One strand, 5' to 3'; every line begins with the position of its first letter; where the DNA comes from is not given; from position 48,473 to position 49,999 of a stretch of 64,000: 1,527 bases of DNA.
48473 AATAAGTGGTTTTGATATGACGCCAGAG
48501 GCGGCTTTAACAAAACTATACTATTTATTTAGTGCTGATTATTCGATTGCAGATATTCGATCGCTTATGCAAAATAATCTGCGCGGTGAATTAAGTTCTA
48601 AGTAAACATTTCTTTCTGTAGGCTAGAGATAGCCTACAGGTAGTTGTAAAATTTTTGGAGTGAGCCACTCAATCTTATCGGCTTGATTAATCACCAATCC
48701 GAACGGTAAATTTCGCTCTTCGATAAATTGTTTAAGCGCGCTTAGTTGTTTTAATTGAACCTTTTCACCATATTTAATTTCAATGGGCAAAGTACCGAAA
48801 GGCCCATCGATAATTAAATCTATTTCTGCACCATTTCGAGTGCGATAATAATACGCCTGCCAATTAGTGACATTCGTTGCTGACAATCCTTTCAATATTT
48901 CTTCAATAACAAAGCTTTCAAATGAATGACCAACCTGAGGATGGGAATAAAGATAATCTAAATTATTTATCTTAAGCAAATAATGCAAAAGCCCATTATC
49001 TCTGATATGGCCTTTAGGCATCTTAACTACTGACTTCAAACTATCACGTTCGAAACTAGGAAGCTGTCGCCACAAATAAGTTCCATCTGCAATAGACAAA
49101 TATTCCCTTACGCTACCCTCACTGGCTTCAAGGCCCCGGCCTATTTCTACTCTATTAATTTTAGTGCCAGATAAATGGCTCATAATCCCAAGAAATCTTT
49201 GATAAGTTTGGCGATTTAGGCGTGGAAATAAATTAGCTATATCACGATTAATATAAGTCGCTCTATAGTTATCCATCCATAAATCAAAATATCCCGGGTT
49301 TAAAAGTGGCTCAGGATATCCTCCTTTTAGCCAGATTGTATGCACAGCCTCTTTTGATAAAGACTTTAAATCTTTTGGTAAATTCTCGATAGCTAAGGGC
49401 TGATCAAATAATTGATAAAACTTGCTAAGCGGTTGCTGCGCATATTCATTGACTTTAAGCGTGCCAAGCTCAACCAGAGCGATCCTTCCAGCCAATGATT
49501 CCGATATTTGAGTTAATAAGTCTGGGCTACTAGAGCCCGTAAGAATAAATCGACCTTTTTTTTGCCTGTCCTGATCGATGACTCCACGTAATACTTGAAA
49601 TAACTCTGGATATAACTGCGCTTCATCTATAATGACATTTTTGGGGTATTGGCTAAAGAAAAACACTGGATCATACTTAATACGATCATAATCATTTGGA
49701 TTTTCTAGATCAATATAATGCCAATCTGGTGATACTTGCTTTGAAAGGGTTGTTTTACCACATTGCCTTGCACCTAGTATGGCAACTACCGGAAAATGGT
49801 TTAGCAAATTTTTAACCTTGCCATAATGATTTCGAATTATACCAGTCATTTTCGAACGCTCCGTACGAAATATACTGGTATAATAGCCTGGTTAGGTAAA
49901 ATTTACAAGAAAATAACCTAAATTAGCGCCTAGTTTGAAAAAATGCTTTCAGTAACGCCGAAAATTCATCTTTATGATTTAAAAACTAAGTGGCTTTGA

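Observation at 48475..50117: DUF4143 AAA-ATPase cassette bracketed by duplicated ansA 3' ends and a decayed tadA 3' fragment: signature of Campbell-type insertion at the ansA/tadA junction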

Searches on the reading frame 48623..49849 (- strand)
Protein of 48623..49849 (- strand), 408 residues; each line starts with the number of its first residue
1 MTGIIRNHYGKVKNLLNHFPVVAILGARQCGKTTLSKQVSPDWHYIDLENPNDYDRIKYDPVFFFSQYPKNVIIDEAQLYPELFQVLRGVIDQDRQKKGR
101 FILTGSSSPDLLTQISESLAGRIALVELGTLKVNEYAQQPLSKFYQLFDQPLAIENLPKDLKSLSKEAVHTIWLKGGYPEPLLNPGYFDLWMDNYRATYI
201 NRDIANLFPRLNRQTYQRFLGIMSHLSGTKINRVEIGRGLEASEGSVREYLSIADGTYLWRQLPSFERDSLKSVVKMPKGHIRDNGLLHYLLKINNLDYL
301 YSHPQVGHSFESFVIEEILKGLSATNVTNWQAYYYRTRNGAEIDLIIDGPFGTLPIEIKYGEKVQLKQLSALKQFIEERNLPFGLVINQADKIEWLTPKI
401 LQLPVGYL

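Call 6: search_protein_families(library=pfam, proteins=[window:48623-49849:-], max_evalue=0.01)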
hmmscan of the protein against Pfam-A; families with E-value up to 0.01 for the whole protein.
window:48623-49849:- (408 aa): 2 families
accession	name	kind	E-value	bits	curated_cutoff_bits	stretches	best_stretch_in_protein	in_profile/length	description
PF13635.12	DUF4143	-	8.7e-37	126.8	28.1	1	202-361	2-160/160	Domain of unknown function (DUF4143)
PF13173.12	AAA_14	-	3.9e-26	92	27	1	20-136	3-128/129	AAA domain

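Call 8: find_encoding_contigs(protein=window:48623-49849:-, flank=10000, max_places=10)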
Protein window:48623-49849:- (408 aa): 1 contig read that carries it; 1 place shown.
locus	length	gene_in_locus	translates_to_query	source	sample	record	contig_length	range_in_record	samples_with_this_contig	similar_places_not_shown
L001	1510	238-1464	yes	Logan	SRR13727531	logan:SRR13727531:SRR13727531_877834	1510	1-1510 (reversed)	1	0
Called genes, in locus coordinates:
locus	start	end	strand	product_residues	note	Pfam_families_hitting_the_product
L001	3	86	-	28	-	?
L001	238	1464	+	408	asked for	PF13173:AAA_14, PF13635:DUF4143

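Call 15: find_homologous_proteins(query=window:48623-49849:-, max_evalue=1e-20)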
Query window:48623-49849:- (408 aa): 7168 proteins with E <= 1e-20 among 8000 candidates; the best 120 are listed.
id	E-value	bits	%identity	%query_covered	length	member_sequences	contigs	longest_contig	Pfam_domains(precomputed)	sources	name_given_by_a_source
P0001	1.1e-265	899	100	97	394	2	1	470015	PF13173.13,PF13635.13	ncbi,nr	ncbi:MAG: AAA family ATPase [Gammaproteobacteria bacterium]|nr:AAA family ATPase [Gammaproteobacteri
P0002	8.7e-181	619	67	100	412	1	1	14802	PF13173.13,PF13635.13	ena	-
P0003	5.2e-176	604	66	99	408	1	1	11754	PF13173.13,PF13635.13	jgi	jgi:uncharacterized protein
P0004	6.4e-176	603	64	100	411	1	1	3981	PF13173.13,PF13635.13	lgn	-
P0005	3.2e-175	601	65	100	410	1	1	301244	PF13173.13,PF13635.13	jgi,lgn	jgi:hypothetical protein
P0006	1.1e-174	599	64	100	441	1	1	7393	PF13173.13,PF13635.13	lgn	-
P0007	1.2e-174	599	63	100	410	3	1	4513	PF13173.13,PF13635.13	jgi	jgi:predicted AAA+ superfamily ATPase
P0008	2.7e-174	598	62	99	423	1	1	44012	PF13173.13,PF13635.13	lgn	-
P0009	1.2e-173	596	63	100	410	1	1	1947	PF13173.13,PF13635.13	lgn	-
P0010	1.5e-173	596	63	100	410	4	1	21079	PF13173.13,PF13635.13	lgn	-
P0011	1.9e-173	595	63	100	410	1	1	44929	PF13173.13,PF13635.13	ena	-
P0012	2.2e-173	595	63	100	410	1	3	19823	PF13173.13,PF13635.13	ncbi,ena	-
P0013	4.1e-173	594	65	100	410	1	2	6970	PF13173.13,PF13635.13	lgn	-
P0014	6.8e-173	593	64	100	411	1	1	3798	PF13173.13,PF13635.13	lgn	-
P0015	1.2e-172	593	63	100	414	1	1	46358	PF13173.13,PF13635.13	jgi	jgi:predicted AAA+ superfamily ATPase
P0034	1.3e-170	586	64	100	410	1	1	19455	PF13173.13,PF13635.13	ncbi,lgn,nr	ncbi:MAG: ATP-binding protein [Legionellales bacterium]|nr:ATP-binding protein [Legionellales bacter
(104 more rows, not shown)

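Call 16: find_encoding_contigs(protein=P0002, flank=6000, max_places=3)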
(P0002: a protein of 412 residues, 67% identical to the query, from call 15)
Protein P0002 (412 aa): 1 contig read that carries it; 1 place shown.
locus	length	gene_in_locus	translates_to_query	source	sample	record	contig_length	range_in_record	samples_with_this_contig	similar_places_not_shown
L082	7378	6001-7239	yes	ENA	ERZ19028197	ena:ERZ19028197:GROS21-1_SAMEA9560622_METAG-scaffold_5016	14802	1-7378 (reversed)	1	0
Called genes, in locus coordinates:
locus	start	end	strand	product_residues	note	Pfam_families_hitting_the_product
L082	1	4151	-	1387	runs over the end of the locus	PF04563:RNA_pol_Rpb2_1, PF04561:RNA_pol_Rpb2_2, PF04565:RNA_pol_Rpb2_3, PF10385:RNA_pol_Rpb2_45, PF00562:RNA_pol_Rpb2_6, PF04560:RNA_pol_Rpb2_7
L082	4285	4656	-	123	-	PF16320:Ribosomal_L12_N, PF00542:Ribosomal_L12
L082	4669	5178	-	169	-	PF00466:Ribosomal_L10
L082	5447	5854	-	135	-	-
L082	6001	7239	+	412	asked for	PF13173:AAA_14, PF13635:DUF4143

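Call 17: find_encoding_contigs(protein=P0003, flank=6000, max_places=3)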
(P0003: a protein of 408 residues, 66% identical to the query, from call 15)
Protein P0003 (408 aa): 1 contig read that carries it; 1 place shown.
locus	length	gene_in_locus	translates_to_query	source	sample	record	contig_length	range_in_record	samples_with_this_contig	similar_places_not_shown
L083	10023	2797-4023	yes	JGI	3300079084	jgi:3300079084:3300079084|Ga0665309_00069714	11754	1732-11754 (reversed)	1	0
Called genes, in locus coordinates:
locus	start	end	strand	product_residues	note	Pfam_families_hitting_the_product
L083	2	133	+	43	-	?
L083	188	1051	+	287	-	PF01678:DAP_epimerase, PF02567:PhzC-PhzF, PF01678:DAP_epimerase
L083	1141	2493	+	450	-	PF13173:AAA_14, PF13635:DUF4143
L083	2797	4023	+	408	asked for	PF13173:AAA_14, PF13635:DUF4143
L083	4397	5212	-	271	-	PF00351:Biopterin_H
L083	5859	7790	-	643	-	PF00330:Aconitase, PF00694:Aconitase_C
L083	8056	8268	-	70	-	PF11137:DUF2909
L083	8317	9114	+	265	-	PF02104:SURF1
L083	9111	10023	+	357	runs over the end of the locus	PF02628:COX15-CtaA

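Call 18: find_encoding_contigs(protein=P0005, flank=6000, max_places=3)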
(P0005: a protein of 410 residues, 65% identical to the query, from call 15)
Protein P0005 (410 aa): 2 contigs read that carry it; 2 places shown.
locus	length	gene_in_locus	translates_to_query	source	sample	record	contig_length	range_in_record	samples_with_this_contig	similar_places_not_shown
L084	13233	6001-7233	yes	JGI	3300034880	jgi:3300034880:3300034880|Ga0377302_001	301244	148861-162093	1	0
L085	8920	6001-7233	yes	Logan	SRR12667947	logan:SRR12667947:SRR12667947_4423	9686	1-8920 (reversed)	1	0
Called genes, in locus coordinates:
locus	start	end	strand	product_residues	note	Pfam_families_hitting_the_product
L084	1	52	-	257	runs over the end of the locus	PF00106:adh_short, PF01370:Epimerase (weak), PF08659:KR, PF23441:SDR (weak), PF13460:NAD_binding_10 (weak), PF13561:adh_short_C2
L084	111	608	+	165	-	-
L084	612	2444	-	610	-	PF13522:GATase_6, PF13537:GATase_7, PF01380:SIS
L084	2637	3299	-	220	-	PF13376:OmdA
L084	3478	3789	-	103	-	PF13560:HTH_31, PF12844:HTH_19, PF01381:HTH_3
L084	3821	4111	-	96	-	-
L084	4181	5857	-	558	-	PF17391:Urocanase_N, PF01175:Urocanase, PF17392:Urocanase_C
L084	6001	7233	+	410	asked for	PF13173:AAA_14, PF13635:DUF4143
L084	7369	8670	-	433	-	PF00083:Sugar_tr (faint), PF07690:MFS_1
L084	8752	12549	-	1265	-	-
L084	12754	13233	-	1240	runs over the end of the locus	-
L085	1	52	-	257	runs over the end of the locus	PF00106:adh_short, PF01370:Epimerase (weak), PF08659:KR, PF23441:SDR (weak), PF13460:NAD_binding_10 (weak), PF13561:adh_short_C2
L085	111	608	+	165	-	-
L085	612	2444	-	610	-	PF13522:GATase_6, PF13537:GATase_7, PF01380:SIS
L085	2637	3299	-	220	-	PF13376:OmdA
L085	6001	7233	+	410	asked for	PF13173:AAA_14, PF13635:DUF4143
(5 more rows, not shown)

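Call 19: find_encoding_contigs(protein=P0034, flank=6000, max_places=3)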
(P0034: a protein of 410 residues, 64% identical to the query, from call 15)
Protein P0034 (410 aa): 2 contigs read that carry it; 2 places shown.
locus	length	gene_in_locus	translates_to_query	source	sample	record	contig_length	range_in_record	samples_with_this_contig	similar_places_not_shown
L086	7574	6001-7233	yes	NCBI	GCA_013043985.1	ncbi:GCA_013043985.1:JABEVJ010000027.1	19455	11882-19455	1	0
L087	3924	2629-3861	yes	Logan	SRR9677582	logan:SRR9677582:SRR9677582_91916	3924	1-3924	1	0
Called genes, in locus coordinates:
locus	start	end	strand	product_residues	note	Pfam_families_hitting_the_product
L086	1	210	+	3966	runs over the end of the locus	-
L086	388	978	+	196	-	-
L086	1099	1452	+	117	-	PF01250:Ribosomal_S6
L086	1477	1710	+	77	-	PF01084:Ribosomal_S18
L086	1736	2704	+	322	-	-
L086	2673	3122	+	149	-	PF01281:Ribosomal_L9_N, PF03948:Ribosomal_L9_C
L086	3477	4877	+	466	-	PF00772:DnaB, PF03796:DnaB_C, PF06745:ATPase (faint), PF13481:AAA_25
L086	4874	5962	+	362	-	PF01168:Ala_racemase_N, PF00842:Ala_racemase_C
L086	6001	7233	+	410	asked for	PF13173:AAA_14, PF13635:DUF4143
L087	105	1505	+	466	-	PF00772:DnaB, PF03796:DnaB_C, PF06745:ATPase (faint), PF13481:AAA_25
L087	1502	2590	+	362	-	PF01168:Ala_racemase_N, PF00842:Ala_racemase_C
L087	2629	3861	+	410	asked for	PF13173:AAA_14, PF13635:DUF4143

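Call 29: search_protein_families(library=padloc, proteins=[window:48623-49849:-], max_evalue=0.01)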
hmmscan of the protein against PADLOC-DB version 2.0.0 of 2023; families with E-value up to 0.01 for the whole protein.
window:48623-49849:- (408 aa): 8 families
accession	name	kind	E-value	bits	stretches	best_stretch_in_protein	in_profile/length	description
PDLC04790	PDC-S01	-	7.7e-92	306.2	1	4-407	12-416/422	-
PDLC04789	PDC-S01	-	2e-45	153.5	1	4-374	2-354/375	-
PDLC04791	PDC-S01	-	2.2e-19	67.4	2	246-378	241-369/395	-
PDLC04787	PDC-S01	-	2.7e-18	64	1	2-348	9-345/412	-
PDLC04788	PDC-S01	-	5.9e-17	59.7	1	20-389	21-408/448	-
PDLC04786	PDC-S01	-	7.5e-14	49.3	1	279-374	307-400/439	-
PDLC04792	PDC-S01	-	5.9e-11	39.6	1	281-390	308-414/452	-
PDLC04140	mad8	-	8.9e-05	20.1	0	70-125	193-251/314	mads_8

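Call 30: search_protein_families(library=ncbifam, proteins=[window:48623-49849:-], max_evalue=0.001)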
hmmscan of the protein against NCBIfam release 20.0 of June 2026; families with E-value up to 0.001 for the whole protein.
window:48623-49849:- (408 aa): 0 families

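Call 31: search_solved_structures(query=window:48623-49849:-, max_evalue=0.01)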
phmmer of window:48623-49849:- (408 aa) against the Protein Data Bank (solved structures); distinct sequences matched with E-value up to 0.01: 0.

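Call 40: list_cluster_members(proteins=[P0001, P0121])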
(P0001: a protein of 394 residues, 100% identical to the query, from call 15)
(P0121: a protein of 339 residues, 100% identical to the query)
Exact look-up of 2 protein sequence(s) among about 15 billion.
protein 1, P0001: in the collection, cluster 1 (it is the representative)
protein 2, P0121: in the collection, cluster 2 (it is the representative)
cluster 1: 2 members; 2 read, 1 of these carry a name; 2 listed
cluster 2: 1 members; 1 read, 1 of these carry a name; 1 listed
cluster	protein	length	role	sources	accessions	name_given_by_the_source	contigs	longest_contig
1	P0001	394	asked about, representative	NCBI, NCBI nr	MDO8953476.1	MAG: AAA family ATPase [Gammaproteobacteria bacterium] | AAA family ATPase [Gammaproteobacteria bacterium]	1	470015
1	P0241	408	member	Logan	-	-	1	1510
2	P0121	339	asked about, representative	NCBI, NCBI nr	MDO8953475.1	MAG: asparaginase [Gammaproteobacteria bacterium] | asparaginase [Gammaproteobacteria bacterium]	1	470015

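Call 61: search_dna_similar(query=window:48623-49849:-, collection=plasmids, mode=protein, max_rows=12)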
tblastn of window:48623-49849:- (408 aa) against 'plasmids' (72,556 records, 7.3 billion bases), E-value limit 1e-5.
Records with a match: 367; places in all: 422; records where one place covers at least 80% of the query: 320.
Best place of each record, by identity: <60% 367.
By first word of the organism name: Rhizobium 80; Agrobacterium 52; Thermus 32; Moraxella 30; Sinorhizobium 15; Ensifer 11; Sulfitobacter 7; Runella 6; Paracoccus 6; Mesorhizobium 6; and 73 more.
By predicted mobility (MOB-suite, as given by PLSDB): non-mobilizable 173; conjugative 141; mobilizable 53.
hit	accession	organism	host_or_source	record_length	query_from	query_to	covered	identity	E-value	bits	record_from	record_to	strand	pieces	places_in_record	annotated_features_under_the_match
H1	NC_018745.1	Emticicia oligotrophica DSM 17448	warm spring water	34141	4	394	96%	34.8%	4e-54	200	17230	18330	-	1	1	ATP-binding protein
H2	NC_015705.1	Runella slithyformis DSM 19594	fresh water lake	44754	4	368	89%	36.6%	1e-59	216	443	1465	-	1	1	ATP-binding protein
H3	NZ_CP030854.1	Runella rosea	Whole organism,fresh water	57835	14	360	85%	38.1%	4e-60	218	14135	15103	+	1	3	none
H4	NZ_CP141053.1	Paracoccus denitrificans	-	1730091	4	381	93%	34.7%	1e-52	196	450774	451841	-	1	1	none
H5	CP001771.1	Spirosoma linguale DSM 74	-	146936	11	391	93%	34.3%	1e-48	184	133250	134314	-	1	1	transcriptional regulator, ArsR family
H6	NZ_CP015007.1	Aminobacter aminovorans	cell culture,soil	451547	4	359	87%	36.5%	9e-48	182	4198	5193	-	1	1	ATP-binding protein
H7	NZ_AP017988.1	Aminobacter sp. SS-2016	Lotus japoicus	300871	4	359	87%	36.5%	2e-47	181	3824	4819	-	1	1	ATP-binding protein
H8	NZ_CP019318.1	Tateyamaria omphalii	Single cell,seawater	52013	1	359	88%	36.1%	3e-41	195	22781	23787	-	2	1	none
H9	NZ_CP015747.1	Shinella sp. HZN7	-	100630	1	359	88%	36.1%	4e-49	186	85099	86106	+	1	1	ATP-binding protein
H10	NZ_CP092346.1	Rhizobium gallicum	Phaseolus vulgaris,Cell culture,nodule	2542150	4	365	89%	35.8%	3e-45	174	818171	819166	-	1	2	none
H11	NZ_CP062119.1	Aminobacter sp. SR38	bacterial pure culture,soil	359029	4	359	87%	36.3%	2e-47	181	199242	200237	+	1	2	ATP-binding protein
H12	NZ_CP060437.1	Pseudooceanicola algae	whole organism,marine macroalga Fucus ...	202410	1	359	88%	35.9%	3e-51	192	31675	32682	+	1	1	ATP-binding protein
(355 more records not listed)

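Call 62: search_dna_similar(query=window:48623-49849:-, collection=phages, mode=protein, max_rows=8)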
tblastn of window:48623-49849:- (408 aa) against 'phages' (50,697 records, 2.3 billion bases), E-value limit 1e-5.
Records with a match: 7; places in all: 7; records where one place covers at least 80% of the query: 7.
Best place of each record, by identity: <60% 7.
By first word of the organism name: Bacteriophage 7.
By host as written in the record: - 7.
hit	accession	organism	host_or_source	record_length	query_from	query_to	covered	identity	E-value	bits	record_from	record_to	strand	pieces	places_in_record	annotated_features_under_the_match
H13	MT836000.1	Bacteriophage sp.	human fecal samples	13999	6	392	95%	30.4%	1e-39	156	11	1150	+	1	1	record has no annotation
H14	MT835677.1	Bacteriophage sp.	human fecal samples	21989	4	374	91%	27.9%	8e-32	133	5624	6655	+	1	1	record has no annotation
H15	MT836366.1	Bacteriophage sp.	human fecal samples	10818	18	374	88%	28.9%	6e-33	137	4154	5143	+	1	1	record has no annotation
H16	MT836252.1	Bacteriophage sp.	human fecal samples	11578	12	367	87%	26.6%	4e-17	90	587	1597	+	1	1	record has no annotation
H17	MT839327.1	Bacteriophage sp.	human fecal samples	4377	11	361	86%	24.7%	1e-7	60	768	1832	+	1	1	record has no annotation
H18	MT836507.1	Bacteriophage sp.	human fecal samples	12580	21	379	88%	22.9%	3e-9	65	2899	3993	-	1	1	record has no annotation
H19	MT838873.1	Bacteriophage sp.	human fecal samples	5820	16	381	90%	22.2%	5e-11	71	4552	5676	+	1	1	record has no annotation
